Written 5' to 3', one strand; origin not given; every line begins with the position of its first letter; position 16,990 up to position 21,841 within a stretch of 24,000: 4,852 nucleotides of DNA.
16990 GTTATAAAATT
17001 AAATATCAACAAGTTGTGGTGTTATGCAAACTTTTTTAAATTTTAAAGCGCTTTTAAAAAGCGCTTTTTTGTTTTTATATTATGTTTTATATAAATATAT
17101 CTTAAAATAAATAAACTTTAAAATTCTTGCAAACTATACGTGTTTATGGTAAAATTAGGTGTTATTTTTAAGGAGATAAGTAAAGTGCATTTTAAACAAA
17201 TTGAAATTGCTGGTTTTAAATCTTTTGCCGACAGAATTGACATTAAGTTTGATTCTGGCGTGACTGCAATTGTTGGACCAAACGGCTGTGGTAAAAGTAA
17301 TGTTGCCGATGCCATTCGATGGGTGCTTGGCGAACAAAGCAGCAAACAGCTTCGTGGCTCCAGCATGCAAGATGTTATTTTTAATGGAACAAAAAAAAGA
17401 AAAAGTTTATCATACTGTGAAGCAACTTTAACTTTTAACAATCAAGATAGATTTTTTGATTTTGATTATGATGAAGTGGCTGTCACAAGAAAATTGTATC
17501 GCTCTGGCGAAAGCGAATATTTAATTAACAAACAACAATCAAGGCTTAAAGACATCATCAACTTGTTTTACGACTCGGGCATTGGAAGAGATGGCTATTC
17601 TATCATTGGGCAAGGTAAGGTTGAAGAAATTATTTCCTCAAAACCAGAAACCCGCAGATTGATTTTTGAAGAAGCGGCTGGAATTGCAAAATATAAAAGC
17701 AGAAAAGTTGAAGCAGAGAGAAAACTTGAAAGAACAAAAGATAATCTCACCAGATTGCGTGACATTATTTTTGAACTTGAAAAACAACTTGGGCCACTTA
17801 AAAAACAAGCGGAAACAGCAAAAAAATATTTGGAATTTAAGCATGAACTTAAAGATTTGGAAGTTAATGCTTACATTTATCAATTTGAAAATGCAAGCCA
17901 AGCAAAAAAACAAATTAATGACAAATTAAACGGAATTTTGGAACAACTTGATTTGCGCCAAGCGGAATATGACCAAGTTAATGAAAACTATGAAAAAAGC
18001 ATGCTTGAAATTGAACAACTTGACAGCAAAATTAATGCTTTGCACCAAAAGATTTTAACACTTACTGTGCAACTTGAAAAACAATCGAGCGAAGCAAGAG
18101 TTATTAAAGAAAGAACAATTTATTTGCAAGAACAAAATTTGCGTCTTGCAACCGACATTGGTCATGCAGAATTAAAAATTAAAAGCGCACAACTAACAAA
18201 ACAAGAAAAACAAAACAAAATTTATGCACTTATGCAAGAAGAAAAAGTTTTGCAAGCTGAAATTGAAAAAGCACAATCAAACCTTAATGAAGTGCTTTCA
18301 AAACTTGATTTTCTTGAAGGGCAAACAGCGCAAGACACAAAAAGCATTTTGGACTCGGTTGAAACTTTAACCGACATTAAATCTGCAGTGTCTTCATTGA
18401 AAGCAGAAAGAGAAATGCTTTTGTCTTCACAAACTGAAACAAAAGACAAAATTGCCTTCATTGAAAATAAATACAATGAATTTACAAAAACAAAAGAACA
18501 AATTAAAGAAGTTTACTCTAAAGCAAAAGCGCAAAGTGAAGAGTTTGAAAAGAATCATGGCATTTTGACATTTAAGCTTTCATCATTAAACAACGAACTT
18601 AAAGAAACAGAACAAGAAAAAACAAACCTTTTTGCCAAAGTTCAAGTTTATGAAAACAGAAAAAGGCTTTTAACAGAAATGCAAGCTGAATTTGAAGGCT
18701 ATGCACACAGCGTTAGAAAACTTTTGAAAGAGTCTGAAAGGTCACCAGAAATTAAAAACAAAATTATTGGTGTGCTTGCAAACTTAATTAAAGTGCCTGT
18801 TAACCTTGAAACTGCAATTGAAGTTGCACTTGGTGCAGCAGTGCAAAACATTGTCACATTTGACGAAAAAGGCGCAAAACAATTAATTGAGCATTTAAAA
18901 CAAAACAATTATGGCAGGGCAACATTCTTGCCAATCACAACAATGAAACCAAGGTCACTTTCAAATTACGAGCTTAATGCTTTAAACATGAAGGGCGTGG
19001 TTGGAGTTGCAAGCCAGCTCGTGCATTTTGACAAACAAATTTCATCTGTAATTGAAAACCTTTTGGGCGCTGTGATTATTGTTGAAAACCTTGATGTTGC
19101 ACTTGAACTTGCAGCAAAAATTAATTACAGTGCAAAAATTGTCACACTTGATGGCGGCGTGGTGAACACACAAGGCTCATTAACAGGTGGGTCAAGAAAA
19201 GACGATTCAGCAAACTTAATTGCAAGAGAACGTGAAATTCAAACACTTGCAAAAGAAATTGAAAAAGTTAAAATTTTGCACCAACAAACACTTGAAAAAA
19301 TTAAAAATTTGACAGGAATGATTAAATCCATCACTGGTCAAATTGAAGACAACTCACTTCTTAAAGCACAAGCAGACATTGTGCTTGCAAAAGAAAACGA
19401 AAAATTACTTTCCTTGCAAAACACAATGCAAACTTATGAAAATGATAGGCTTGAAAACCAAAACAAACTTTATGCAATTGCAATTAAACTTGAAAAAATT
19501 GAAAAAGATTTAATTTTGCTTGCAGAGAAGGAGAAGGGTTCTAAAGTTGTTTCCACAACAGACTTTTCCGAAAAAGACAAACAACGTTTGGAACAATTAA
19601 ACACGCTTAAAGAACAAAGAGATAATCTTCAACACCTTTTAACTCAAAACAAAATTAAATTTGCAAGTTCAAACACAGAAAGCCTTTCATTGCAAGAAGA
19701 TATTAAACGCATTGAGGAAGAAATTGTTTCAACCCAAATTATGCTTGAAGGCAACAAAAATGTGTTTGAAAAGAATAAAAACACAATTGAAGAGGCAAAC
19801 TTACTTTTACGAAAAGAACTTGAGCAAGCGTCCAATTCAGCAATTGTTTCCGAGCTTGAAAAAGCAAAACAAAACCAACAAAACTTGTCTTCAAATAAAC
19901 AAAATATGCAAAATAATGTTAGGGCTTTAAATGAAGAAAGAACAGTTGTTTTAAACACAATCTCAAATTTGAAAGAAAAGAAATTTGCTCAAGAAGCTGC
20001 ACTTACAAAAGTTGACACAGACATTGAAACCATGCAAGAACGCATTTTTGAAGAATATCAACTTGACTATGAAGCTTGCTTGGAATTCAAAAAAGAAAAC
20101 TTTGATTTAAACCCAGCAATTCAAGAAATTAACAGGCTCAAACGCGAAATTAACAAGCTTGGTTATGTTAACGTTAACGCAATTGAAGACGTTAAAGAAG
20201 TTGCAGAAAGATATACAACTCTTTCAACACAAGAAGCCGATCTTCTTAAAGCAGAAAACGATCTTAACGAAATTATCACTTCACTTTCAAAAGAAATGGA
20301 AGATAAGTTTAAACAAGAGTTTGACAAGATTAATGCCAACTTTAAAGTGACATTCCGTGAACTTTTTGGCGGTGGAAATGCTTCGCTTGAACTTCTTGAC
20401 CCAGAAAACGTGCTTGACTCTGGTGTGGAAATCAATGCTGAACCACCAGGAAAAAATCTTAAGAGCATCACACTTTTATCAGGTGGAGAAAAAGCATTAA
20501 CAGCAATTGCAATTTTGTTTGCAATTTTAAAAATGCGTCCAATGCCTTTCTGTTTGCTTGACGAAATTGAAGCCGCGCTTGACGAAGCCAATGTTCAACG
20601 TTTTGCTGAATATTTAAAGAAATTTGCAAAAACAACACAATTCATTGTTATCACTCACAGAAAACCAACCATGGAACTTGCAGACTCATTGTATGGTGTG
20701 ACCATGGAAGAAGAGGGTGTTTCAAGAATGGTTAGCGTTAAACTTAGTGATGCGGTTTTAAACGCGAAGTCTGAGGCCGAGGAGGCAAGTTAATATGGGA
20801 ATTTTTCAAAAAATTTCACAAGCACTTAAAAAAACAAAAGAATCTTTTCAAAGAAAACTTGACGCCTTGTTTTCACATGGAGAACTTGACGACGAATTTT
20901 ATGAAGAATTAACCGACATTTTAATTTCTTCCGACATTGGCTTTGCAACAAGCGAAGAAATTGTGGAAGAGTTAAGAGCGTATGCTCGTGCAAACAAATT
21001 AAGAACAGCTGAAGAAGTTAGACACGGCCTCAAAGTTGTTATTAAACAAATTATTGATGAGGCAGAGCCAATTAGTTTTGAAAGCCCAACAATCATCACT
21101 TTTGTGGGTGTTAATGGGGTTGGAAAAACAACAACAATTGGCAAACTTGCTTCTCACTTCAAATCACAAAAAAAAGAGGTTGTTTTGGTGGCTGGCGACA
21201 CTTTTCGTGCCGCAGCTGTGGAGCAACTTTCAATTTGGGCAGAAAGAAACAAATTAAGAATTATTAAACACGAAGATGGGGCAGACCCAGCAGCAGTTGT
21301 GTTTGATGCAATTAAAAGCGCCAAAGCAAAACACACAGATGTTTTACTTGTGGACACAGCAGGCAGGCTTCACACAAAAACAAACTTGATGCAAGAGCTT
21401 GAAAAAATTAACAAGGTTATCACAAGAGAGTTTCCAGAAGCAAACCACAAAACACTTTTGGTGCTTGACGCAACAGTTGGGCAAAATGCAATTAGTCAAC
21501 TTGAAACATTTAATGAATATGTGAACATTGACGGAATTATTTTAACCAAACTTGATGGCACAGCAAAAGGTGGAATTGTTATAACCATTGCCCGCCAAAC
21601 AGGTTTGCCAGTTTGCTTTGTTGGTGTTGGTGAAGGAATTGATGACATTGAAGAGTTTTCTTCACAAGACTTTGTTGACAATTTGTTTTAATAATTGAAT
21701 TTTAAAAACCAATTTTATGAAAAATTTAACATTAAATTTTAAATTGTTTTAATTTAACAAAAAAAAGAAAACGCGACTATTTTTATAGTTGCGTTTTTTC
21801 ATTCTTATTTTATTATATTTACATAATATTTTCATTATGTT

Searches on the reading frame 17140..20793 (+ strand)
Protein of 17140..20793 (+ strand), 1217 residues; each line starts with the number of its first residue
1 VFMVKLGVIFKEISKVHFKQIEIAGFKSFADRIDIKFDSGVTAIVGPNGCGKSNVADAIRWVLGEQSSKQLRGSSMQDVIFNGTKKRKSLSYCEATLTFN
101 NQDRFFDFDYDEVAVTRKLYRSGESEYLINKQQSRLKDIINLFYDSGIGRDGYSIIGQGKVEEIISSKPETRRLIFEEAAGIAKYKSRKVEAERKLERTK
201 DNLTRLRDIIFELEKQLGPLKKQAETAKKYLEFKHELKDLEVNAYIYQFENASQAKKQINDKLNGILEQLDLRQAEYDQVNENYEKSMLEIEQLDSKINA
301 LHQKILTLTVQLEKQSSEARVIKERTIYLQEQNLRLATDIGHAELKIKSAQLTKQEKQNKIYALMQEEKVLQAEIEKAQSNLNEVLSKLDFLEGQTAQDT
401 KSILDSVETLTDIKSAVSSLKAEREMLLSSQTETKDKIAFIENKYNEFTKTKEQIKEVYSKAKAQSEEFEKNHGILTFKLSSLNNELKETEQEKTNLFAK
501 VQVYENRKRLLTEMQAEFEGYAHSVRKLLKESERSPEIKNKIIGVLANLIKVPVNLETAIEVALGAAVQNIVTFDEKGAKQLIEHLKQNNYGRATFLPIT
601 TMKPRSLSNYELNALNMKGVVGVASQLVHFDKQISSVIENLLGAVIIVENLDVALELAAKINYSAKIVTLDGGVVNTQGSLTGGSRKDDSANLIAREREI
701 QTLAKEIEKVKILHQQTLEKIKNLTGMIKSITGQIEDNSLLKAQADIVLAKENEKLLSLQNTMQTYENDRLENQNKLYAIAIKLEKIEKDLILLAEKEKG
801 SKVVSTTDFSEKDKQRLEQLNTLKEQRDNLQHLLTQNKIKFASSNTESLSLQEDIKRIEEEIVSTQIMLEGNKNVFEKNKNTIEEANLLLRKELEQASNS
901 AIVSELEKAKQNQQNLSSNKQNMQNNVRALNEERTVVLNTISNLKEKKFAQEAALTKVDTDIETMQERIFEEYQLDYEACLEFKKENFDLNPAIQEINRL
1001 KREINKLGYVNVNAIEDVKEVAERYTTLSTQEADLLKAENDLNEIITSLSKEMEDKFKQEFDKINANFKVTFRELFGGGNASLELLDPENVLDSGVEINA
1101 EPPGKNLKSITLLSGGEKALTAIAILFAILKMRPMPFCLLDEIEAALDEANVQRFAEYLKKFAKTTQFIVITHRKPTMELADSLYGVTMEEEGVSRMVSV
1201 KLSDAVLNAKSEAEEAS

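Call 8: search_protein_families(library=ncbifam, proteins=[window:17140-20793:+])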
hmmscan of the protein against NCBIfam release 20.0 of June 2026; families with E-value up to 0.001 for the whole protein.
window:17140-20793:+ (1217 aa): 19 families
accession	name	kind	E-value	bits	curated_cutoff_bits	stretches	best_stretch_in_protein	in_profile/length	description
TIGR02168.1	SMC_prok_B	equivalog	0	1069.5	567.35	1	18-1202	2-1181/1181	chromosome segregation protein SMC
TIGR02169.1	SMC_prok_A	equivalog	3e-183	611.4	729.4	1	17-1202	1-1165/1165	chromosome segregation protein SMC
NF045487.1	ASRP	equivalog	3.4e-24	85.4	300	2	695-1172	139-589/593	archaea-specific SMC-related protein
NF045780.1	TrlF_fam_ATP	equivalog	5.7e-19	68.3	350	2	14-429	286-701/944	TrlF family AAA-like ATPase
NF002572.0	PRK02224.1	equivalog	3e-12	45.7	1087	1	17-99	2-81/888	DNA double-strand break repair ATPase Rad50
NF003034.1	PRK03918.1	equivalog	5e-12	44.6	700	1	18-396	3-361/878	DNA double-strand break repair ATPase Rad50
NF041034.1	Rad50_Sulf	equivalog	3.7e-10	38.3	1000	1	18-170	3-144/872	DNA double-strand break repair ATPase Rad50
NF041035.1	Rad50_Halo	equivalog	4.7e-10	38.5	1000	1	17-468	2-441/883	DNA double-strand break repair ATPase Rad50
NF002244.0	PRK01156.1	equivalog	9.7e-10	37.2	847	1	19-184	4-163/895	DNA double-strand break repair ATPase Rad50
TIGR02857.1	CydD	equivalog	2.5e-09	36.7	435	1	1112-1184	458-526/529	thiol reductant ABC exporter subunit CydD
TIGR01166.1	cbiO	subfamily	6.6e-08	32.2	211.8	1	1108-1172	123-183/190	cobalt ABC transporter, ATP-binding protein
TIGR00634.1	recN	equivalog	1e-07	31.3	407.85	1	21-413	5-372/563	DNA repair protein RecN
TIGR02204.1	MsbA_rel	hypoth_equivalog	1e-07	31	780.4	1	1112-1184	476-544/576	ABC transporter, permease/ATP-binding protein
NF040873.1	AztA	equivalog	1.9e-06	27.6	220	0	33-67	11-46/191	zinc ABC transporter ATP-binding protein AztA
NF010171.0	PRK13652.1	equivalog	1e-05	24.8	476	0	1113-1185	138-209/277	cobalt transporter ATP-binding subunit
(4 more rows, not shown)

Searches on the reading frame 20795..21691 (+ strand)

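Call 8: search_protein_families(library=ncbifam, proteins=[window:20795-21691:+])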
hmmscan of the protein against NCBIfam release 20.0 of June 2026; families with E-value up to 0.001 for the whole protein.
window:20795-21691:+ (298 aa): 14 families
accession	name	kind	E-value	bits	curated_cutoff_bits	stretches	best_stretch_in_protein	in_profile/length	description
TIGR00064.1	ftsY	equivalog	8.6e-106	353.3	260.7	1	31-298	2-279/279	signal recognition particle-docking protein FtsY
TIGR00959.1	ffh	equivalog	3.4e-59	200.8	473.2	1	17-295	7-291/428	signal recognition particle protein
TIGR01425.1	SRP54_euk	equivalog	1.6e-46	159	576.25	1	33-297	28-293/428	signal recognition particle protein SRP54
TIGR03499.1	FlhF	equivalog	7.6e-26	91.8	174.15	1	6-190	112-286/286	flagellar biosynthesis GTPase FlhF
NF009368.0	PRK12726.1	equivalog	3.7e-18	65.8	832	1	98-283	206-382/407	flagellar biosynthesis regulator FlhF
NF009367.0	PRK12724.1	equivalog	6.3e-18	64.8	718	1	15-281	138-397/433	flagellar biosynthesis regulator FlhF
NF005230.0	PRK06731.1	equivalog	4.3e-16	59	553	1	99-280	87-259/281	flagellar biosynthesis regulator FlhF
NF011310.0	PRK14721.1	equivalog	1.9e-13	50.4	725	1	73-298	169-382/423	flagellar biosynthesis regulator FlhF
NF011312.0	PRK14723.1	equivalog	4.2e-13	48.7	951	1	87-295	174-376/768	flagellar biosynthesis regulator FlhF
NF009366.0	PRK12723.1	equivalog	2.9e-12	46.4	585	1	28-279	103-348/388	flagellar biosynthesis regulator FlhF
NF011311.0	PRK14722.1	equivalog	5.2e-09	35.6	777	1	86-283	126-321/374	flagellar biosynthesis regulator FlhF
NF004041.0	PRK05541.1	subfamily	0.00018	21.6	127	1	96-139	5-48/176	adenylyl-sulfate kinase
NF041546.1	ParA_partition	equivalog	0.00023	20.8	180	1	108-196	10-92/203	ParA family partition ATPase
TIGR00073.1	hypB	equivalog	0.00069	19.1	121.2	0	99-192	31-122/217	hydrogenase nickel incorporation protein HypB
